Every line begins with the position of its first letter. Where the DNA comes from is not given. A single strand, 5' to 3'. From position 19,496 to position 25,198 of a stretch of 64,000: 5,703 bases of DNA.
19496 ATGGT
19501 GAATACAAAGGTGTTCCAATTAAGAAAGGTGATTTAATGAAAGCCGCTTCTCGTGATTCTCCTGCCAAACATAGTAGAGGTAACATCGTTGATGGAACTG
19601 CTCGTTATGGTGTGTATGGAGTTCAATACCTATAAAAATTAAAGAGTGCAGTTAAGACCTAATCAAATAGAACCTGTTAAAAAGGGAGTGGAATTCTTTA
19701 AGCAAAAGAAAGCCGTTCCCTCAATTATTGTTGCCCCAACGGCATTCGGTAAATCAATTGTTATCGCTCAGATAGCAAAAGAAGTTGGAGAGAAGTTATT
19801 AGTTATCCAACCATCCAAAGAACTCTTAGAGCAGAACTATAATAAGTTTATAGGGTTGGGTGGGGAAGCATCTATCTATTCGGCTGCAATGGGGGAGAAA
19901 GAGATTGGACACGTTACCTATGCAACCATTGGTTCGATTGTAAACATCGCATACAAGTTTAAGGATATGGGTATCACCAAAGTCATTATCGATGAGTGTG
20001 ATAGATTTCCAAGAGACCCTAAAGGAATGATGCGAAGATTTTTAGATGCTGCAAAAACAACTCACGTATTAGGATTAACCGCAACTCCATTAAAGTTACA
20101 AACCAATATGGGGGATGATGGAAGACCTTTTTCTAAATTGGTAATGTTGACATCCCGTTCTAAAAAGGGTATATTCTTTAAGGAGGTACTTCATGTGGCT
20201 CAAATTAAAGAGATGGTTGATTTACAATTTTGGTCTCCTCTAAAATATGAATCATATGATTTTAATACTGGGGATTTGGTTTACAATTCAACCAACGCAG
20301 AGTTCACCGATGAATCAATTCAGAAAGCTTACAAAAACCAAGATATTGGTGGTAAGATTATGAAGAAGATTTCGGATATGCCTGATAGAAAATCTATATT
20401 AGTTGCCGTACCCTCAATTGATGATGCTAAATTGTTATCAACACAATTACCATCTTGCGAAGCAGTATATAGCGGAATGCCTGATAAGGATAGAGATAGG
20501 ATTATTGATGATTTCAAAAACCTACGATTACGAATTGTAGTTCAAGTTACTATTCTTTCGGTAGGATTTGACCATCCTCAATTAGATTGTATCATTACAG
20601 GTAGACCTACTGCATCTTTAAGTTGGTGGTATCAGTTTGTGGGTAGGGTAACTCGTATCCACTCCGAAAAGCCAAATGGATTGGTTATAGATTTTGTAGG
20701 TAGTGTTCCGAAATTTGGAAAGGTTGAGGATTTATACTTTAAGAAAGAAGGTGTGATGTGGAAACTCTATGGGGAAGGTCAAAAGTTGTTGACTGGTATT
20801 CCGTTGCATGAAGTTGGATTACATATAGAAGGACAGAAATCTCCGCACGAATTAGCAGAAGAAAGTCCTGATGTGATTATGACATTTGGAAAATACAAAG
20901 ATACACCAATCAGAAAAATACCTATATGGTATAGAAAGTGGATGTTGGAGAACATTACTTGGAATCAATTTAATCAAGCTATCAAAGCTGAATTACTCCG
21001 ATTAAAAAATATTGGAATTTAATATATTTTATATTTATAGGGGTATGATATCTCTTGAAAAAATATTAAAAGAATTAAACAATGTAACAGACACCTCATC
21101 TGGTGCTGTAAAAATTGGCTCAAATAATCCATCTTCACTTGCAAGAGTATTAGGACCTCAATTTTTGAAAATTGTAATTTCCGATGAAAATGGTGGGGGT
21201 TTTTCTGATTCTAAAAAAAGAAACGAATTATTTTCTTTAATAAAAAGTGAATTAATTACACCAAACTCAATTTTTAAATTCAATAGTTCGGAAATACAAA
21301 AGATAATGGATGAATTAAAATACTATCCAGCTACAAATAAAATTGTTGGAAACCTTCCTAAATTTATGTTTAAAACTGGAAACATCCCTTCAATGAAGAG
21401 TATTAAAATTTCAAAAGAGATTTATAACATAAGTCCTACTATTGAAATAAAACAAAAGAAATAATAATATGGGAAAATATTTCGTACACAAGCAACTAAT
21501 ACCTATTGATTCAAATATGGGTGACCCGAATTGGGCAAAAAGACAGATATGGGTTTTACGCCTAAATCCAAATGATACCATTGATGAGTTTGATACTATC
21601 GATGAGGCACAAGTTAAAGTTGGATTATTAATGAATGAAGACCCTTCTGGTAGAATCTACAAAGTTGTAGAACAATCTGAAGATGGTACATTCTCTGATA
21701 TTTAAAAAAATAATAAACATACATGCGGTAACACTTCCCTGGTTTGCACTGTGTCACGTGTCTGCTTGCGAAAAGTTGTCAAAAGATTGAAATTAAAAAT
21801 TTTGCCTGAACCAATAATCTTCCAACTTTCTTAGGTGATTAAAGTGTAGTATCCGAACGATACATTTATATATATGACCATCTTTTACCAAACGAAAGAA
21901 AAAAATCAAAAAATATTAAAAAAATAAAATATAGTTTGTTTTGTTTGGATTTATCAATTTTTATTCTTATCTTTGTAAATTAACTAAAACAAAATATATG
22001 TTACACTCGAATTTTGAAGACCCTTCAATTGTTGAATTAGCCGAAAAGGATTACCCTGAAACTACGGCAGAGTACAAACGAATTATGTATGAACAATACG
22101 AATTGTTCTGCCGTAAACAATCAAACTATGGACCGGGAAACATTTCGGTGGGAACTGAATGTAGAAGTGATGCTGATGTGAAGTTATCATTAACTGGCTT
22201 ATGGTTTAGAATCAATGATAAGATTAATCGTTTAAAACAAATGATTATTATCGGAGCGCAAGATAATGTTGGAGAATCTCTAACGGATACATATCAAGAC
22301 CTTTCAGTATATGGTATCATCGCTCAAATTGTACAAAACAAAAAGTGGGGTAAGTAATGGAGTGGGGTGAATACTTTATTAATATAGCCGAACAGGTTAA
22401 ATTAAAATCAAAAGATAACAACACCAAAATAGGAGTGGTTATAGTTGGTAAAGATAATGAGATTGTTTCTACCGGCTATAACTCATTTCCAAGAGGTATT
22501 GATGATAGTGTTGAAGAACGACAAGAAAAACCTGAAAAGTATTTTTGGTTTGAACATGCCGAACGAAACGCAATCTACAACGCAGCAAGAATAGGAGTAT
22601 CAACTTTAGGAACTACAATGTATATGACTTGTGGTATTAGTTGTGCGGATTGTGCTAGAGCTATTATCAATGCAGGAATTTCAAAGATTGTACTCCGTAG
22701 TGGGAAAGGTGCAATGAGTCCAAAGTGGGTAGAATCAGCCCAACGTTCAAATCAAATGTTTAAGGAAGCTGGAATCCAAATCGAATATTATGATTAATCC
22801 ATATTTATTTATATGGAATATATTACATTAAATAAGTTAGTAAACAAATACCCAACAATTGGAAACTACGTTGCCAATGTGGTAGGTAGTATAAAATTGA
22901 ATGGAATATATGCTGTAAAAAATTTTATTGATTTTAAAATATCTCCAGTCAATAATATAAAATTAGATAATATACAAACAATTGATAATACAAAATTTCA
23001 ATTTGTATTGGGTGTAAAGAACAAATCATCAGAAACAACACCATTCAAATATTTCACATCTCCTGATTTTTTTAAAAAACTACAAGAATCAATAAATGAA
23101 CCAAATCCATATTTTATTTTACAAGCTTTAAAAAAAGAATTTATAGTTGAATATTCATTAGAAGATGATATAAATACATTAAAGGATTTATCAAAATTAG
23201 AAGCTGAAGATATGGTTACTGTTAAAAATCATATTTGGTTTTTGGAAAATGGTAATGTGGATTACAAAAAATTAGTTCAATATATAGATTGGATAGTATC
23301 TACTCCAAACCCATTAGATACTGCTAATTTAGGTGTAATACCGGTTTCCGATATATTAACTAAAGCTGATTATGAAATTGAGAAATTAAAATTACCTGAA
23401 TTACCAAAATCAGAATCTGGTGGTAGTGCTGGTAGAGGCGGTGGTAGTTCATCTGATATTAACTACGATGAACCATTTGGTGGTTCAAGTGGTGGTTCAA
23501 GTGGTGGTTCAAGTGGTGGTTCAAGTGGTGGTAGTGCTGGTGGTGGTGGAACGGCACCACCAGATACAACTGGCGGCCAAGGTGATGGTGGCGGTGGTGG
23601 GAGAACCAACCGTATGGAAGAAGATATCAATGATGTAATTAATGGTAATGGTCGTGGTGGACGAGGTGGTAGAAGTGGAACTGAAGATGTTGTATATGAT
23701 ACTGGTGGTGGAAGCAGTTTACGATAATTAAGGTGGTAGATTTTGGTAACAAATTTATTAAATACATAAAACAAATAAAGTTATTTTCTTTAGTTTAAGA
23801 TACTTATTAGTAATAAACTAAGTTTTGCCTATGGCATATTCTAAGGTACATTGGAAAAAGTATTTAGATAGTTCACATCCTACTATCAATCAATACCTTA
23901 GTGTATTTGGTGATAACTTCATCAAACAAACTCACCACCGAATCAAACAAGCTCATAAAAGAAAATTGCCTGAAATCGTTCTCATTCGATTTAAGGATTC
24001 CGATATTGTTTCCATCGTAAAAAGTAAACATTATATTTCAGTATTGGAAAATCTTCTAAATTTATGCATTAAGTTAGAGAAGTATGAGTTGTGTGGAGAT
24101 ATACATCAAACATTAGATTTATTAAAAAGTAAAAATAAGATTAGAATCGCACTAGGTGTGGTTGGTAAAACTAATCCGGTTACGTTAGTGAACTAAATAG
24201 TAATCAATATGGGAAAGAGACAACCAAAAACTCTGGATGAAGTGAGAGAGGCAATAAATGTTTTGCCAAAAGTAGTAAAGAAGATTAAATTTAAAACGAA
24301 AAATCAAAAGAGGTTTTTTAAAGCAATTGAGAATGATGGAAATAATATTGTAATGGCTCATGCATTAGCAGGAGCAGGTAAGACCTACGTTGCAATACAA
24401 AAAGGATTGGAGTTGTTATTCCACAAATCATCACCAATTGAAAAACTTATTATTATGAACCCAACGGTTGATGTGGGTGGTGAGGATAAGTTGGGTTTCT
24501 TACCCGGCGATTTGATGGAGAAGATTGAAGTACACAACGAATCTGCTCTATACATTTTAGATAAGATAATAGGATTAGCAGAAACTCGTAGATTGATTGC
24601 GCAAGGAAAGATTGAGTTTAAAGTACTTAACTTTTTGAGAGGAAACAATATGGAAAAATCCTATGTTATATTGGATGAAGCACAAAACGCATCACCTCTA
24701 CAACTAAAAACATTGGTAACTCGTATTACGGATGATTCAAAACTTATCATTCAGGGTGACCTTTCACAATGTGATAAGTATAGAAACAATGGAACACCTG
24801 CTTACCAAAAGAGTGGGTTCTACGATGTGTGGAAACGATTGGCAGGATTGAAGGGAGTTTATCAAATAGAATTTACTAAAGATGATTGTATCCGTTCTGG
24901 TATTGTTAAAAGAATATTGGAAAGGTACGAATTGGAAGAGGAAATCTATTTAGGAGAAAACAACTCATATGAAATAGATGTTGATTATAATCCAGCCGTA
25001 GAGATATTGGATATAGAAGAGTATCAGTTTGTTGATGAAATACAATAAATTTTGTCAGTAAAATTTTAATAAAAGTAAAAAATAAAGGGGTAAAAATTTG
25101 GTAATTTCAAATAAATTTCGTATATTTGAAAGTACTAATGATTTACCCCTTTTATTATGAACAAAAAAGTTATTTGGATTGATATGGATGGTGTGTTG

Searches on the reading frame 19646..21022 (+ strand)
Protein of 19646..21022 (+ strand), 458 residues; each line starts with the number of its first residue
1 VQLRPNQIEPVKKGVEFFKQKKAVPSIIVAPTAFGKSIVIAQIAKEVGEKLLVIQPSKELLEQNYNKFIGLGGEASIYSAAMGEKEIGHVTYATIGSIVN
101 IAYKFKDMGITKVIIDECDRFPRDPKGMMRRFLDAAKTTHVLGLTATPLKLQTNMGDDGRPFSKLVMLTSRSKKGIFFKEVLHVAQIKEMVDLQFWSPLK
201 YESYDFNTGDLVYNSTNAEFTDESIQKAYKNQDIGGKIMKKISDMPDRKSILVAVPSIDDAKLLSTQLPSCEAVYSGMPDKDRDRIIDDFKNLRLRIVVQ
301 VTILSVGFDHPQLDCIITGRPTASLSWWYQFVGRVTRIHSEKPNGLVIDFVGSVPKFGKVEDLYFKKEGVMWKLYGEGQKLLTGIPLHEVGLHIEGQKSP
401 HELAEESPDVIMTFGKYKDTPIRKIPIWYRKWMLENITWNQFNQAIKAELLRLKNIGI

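Call 86: search_protein_families(library=phrogs, proteins=[window:19646-21022:+], max_evalue=0.00001)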
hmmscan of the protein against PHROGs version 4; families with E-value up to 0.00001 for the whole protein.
window:19646-21022:+ (458 aa): 3 families
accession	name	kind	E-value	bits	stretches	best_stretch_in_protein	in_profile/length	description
phrog_16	-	DNA, RNA and nucleotide metabolism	6.9e-65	220.8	1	1-355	271-604/986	DNA helicase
phrog_62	-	DNA, RNA and nucleotide metabolism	1.3e-07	30.4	0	249-351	1004-1109/1881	DNA helicase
phrog_9690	-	DNA, RNA and nucleotide metabolism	3.4e-07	30.6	1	250-353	161-271/306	DNA helicase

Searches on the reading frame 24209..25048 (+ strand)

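Call 86: search_protein_families(library=phrogs, proteins=[window:24209-25048:+], max_evalue=0.00001)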
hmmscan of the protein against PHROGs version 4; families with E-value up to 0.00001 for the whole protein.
window:24209-25048:+ (279 aa): 3 families
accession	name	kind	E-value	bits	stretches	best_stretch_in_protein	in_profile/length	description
phrog_170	-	other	1.1e-62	213.3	1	21-248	68-285/323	PhoH-like phosphate starvation-inducible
phrog_2765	-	other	2e-40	140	1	19-232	225-435/443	PhoH-like phosphate starvation-inducible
phrog_32482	-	other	7.2e-08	32.5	1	57-217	407-561/589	PhoH-like phosphate starvation-inducible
